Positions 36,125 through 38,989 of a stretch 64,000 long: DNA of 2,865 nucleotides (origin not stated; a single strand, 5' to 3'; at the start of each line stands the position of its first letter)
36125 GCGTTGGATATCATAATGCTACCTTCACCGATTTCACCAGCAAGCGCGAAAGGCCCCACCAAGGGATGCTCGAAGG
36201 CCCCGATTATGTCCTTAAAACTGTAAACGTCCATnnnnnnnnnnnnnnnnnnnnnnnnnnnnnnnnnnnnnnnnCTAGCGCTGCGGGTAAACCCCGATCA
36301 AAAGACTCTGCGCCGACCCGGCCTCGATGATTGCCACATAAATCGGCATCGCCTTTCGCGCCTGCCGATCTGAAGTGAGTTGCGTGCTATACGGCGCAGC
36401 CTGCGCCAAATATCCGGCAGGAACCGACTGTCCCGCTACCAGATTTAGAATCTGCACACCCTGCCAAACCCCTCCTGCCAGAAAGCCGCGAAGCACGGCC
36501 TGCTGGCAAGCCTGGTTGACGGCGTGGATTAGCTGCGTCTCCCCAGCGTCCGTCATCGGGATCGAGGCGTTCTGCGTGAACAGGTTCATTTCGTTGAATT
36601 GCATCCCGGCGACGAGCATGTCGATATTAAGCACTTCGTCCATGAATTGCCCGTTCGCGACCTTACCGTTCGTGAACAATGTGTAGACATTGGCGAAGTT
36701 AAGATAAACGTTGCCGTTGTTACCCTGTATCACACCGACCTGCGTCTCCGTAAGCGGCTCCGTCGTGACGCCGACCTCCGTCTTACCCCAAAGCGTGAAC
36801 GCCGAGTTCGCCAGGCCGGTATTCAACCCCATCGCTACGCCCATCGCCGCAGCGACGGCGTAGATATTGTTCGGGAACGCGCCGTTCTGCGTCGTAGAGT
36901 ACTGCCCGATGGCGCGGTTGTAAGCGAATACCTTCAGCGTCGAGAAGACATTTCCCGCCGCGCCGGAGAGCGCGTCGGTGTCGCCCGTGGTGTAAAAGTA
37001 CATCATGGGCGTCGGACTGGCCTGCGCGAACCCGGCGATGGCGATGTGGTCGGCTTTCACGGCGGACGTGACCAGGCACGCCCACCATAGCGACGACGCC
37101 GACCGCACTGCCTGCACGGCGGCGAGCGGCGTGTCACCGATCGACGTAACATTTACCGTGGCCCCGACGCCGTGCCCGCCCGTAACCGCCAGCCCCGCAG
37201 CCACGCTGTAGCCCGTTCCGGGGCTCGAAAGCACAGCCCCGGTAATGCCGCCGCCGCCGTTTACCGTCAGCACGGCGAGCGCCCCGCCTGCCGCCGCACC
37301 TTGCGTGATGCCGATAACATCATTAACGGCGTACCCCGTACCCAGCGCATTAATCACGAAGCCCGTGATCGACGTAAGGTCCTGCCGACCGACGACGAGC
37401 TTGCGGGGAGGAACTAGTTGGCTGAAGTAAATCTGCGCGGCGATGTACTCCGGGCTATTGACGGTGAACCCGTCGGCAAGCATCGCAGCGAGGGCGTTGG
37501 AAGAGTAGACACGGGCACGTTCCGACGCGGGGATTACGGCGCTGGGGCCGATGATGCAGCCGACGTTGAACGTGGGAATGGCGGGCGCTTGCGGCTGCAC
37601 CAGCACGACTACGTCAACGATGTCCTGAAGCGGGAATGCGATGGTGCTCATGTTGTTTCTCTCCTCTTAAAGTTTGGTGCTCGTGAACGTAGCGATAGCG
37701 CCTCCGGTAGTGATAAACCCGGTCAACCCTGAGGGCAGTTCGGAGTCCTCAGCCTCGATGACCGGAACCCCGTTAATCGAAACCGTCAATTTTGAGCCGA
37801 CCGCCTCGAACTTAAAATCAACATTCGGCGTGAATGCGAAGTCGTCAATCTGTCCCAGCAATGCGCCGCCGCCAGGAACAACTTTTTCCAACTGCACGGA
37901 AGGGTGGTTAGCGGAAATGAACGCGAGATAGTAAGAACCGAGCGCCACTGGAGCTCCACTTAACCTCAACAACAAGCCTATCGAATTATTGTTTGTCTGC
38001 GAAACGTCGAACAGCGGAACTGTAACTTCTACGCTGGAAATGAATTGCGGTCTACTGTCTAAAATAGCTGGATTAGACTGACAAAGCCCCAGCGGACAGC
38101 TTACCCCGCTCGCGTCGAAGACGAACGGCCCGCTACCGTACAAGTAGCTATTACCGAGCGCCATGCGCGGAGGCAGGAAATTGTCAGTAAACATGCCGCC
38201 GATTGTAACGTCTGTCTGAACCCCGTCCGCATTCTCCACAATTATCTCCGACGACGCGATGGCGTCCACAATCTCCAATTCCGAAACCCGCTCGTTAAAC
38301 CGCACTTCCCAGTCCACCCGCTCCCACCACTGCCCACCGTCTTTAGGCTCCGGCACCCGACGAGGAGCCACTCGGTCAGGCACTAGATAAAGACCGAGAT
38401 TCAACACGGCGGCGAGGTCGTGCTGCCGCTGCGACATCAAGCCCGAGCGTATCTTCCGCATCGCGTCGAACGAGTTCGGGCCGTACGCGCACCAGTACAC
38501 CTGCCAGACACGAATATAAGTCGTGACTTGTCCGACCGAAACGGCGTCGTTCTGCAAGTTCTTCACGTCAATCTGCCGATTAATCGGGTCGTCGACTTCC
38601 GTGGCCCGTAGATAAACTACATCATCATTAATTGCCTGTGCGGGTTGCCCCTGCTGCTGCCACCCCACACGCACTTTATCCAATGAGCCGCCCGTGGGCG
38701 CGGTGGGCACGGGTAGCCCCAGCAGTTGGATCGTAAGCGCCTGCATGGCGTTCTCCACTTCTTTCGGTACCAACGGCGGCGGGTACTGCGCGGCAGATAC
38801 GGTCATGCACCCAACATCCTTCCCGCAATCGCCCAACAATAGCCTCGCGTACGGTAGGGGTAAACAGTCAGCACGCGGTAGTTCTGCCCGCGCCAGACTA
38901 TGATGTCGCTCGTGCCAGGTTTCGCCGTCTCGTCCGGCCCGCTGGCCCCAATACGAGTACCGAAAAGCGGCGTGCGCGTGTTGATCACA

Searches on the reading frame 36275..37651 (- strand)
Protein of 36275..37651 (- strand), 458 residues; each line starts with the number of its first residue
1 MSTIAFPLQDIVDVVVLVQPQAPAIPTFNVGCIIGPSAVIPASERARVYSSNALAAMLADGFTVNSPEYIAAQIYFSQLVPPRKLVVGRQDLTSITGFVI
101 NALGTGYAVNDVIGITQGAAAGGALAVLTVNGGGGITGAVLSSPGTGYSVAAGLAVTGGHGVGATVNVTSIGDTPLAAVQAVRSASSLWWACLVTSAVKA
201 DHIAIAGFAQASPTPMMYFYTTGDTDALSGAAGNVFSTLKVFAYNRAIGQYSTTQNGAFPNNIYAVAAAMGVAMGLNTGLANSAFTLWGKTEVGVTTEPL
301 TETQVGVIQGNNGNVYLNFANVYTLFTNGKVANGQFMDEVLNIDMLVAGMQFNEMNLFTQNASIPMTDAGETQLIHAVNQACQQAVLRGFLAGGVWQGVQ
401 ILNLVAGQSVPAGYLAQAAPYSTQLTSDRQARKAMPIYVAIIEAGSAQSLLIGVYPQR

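Call 22: search_protein_families(library=phrogs, proteins=[window:36275-37651:-], max_evalue=0.001)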
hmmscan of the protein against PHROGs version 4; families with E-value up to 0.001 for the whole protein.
window:36275-37651:- (458 aa): 3 families
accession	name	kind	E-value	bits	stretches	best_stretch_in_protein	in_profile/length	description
phrog_205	-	tail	2.8e-77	261.5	1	3-450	10-426/455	tail sheath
phrog_9590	-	unknown function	3.2e-35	122.9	1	261-449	186-365/377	-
phrog_38059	-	unknown function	3.3e-12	47.4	1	372-446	2-76/88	-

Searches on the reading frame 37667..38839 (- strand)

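Call 22: search_protein_families(library=phrogs, proteins=[window:37667-38839:-], max_evalue=0.001)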
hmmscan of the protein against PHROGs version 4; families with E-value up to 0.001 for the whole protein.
window:37667-38839:- (390 aa): 1 family
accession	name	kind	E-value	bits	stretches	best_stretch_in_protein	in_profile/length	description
phrog_1973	-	unknown function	8.8e-19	68.6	1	26-199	21-175/181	-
